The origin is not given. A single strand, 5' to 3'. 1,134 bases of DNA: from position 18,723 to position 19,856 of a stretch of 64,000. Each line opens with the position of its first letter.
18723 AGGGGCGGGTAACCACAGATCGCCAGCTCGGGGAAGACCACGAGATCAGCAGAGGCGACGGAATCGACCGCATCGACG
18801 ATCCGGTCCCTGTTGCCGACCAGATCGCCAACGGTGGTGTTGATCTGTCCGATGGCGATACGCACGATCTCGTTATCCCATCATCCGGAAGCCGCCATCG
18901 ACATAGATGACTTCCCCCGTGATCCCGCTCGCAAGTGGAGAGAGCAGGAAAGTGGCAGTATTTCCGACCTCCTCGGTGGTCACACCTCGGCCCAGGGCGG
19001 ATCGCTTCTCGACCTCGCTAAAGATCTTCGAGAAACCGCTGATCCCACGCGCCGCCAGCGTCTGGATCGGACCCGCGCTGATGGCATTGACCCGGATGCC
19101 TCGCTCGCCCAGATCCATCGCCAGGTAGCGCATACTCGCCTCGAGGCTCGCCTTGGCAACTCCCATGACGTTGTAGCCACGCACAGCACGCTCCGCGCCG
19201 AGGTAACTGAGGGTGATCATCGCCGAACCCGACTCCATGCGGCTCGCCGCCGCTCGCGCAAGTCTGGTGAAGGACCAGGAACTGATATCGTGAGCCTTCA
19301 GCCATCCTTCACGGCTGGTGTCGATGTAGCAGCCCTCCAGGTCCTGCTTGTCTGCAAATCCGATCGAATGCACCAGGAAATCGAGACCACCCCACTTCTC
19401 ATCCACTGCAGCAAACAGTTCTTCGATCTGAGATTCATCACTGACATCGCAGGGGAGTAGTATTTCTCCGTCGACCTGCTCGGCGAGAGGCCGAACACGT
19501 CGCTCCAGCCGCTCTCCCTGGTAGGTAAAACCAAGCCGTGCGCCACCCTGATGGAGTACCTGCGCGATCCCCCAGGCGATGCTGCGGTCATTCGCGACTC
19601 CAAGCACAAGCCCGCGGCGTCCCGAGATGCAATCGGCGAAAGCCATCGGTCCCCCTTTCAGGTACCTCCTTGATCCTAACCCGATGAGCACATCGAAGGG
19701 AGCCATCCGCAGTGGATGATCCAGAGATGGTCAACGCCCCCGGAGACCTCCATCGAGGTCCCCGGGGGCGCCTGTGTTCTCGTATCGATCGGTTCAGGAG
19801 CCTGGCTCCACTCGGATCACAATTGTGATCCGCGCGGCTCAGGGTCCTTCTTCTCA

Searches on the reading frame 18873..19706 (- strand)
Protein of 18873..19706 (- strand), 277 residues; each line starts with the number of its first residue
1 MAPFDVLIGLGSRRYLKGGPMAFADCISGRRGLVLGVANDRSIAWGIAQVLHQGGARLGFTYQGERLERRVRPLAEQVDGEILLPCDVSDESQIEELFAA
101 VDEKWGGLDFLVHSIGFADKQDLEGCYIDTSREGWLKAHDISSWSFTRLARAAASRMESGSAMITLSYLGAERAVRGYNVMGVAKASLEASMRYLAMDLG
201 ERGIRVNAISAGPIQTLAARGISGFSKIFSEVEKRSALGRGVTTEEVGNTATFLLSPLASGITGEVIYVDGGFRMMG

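Call 65: search_protein_families(library=pfam, proteins=[window:18873-19706:-], max_evalue=0.00001)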
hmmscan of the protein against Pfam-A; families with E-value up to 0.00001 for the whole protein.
window:18873-19706:- (277 aa): 2 families
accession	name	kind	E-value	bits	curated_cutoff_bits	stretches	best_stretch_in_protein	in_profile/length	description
PF13561.12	adh_short_C2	-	6.8e-92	307.7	27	1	36-273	1-235/236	Enoyl-(Acyl carrier protein) reductase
PF00106.31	adh_short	-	1.8e-18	67.1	26.6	1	39-219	8-187/195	short chain dehydrogenase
